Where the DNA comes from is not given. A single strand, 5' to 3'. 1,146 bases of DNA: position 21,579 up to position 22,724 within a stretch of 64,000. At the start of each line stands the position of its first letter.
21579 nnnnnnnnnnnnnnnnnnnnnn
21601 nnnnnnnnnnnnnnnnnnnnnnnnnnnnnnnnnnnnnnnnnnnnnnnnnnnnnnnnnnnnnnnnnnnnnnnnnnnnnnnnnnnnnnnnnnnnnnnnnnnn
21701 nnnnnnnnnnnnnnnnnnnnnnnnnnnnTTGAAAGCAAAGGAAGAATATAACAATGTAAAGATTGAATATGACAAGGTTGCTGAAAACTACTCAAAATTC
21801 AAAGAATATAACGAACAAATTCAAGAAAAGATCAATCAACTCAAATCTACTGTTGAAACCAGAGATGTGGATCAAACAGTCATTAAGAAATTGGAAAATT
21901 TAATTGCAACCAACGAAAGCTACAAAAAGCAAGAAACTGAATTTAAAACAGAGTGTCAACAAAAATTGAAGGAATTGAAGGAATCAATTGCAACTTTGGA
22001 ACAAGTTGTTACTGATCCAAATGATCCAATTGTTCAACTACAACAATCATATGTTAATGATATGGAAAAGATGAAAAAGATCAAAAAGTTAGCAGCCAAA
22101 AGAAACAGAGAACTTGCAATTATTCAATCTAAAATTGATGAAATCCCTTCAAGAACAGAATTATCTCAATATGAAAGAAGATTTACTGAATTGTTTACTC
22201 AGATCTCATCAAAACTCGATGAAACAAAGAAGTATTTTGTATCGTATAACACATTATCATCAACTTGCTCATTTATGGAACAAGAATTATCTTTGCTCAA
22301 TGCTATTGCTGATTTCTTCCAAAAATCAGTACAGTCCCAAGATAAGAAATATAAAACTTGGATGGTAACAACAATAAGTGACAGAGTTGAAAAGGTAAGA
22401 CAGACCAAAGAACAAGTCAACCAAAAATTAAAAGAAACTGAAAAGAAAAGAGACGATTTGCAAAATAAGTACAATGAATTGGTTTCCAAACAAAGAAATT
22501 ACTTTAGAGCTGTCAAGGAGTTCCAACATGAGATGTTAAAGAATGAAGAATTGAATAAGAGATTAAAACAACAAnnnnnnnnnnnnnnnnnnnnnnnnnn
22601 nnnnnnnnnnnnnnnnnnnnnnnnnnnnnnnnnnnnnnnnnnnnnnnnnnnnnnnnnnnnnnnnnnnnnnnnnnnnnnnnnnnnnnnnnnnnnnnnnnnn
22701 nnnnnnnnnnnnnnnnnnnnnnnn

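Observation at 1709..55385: Local over-representation of cilium/flagellum genes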

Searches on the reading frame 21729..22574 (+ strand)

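Call 5: search_protein_families(library=pfam, proteins=[window:21729-22574:+], max_evalue=0.01)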
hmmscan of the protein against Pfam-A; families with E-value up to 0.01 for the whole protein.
window:21729-22574:+ (282 aa): 5 families
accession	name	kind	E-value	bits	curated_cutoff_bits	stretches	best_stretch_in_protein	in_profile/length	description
PF09762.14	CCDC93_CC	-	1.1e-63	216.2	30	1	3-276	155-427/429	CCDC93 coiled-coil domain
PF08826.15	DMPK_coil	-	0.0002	21.8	22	1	216-252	16-52/61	DMPK coiled coil domain like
PF06825.17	HSBP1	-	0.00087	19.5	28.6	0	145-167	11-33/51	Heat shock factor binding protein 1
PF08702.15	Fib_alpha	-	0.0023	18.5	29.9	1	24-127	26-130/143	Fibrinogen alpha/beta chain family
PF16454.10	PI3K_P85_iSH2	-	0.0054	16.8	31.5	1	137-270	4-133/161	Phosphatidylinositol 3-kinase regulatory subunit P85 inter-SH2 domain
